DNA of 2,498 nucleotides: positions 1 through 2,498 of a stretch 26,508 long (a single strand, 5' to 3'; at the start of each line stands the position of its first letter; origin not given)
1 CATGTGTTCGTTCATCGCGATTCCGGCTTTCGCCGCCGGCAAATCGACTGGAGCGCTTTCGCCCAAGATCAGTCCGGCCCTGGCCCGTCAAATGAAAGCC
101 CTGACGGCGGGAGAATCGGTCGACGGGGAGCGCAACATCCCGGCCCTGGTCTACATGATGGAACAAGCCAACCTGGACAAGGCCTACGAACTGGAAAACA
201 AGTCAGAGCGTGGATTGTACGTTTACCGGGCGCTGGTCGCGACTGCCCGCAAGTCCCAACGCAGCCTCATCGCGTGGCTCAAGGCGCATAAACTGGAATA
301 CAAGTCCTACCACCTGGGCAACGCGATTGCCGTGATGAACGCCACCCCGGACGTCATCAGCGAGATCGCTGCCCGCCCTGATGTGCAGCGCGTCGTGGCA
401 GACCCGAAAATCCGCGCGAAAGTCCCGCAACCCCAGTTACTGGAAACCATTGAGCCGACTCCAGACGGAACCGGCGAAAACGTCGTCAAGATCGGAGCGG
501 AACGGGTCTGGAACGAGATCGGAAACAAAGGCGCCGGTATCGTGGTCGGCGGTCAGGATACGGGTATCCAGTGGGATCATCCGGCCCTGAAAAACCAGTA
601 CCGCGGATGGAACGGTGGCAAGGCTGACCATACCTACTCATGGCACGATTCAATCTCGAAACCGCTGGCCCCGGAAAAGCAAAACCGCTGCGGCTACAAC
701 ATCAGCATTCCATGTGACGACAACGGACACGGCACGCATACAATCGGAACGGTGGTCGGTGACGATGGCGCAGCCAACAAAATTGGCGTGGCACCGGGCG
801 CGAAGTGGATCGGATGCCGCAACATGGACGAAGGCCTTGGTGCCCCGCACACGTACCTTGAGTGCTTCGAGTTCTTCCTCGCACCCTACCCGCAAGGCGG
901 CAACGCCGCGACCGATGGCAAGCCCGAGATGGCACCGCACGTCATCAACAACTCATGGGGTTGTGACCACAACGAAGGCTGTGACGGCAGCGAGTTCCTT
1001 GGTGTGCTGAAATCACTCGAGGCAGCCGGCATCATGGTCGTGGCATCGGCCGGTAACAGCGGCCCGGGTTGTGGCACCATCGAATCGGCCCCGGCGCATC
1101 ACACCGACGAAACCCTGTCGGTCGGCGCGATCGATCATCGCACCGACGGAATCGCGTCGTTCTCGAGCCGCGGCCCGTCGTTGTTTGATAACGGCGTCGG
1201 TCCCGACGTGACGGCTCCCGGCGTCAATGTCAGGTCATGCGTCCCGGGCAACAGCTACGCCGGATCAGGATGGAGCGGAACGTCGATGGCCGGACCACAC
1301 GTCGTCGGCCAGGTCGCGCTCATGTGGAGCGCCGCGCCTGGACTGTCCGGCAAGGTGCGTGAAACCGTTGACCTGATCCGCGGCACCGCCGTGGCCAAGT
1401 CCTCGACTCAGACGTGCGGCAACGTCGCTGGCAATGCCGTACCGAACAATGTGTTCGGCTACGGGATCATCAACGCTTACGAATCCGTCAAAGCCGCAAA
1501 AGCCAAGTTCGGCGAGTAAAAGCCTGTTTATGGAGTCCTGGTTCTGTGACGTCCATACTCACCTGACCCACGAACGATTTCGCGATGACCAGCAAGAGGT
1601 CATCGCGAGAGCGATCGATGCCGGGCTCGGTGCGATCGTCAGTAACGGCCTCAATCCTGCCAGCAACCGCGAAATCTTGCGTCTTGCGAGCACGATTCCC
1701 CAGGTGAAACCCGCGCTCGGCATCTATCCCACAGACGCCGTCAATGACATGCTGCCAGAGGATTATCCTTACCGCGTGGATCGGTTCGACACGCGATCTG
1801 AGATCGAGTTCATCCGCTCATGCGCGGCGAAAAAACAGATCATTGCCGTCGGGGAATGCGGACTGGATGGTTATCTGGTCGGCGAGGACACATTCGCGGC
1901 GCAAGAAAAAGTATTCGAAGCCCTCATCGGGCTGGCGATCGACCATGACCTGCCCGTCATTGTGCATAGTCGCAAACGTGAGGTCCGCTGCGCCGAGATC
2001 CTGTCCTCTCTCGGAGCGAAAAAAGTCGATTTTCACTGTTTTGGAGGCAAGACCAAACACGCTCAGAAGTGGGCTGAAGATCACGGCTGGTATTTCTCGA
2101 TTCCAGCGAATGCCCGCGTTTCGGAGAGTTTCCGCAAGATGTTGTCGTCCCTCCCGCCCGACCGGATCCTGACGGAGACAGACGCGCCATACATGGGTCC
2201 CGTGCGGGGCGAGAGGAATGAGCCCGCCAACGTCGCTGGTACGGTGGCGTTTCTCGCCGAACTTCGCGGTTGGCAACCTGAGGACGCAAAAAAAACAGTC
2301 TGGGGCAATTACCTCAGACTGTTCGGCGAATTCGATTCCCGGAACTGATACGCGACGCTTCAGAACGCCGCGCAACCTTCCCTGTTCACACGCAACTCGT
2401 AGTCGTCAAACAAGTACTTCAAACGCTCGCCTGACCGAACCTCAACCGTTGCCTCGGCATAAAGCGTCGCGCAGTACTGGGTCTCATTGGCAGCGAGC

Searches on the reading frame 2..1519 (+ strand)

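Call 8: search_protein_families(library=pfam, proteins=[window:2-1519:+])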
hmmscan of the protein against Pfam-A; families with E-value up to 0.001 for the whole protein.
window:2-1519:+ (505 aa): 1 family
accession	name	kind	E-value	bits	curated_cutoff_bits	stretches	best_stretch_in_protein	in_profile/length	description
PF00082.27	Peptidase_S8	-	2.7e-37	129.1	21.8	1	177-488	1-288/288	Subtilase family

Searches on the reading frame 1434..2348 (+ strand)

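Call 8: search_protein_families(library=pfam, proteins=[window:1434-2348:+])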
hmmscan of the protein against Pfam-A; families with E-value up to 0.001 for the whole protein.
window:1434-2348:+ (304 aa): 1 family
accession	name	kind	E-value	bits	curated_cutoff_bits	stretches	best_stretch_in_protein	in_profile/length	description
PF01026.27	TatD_DNase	-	6.9e-64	216.1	27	1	39-298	2-253/253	TatD related DNase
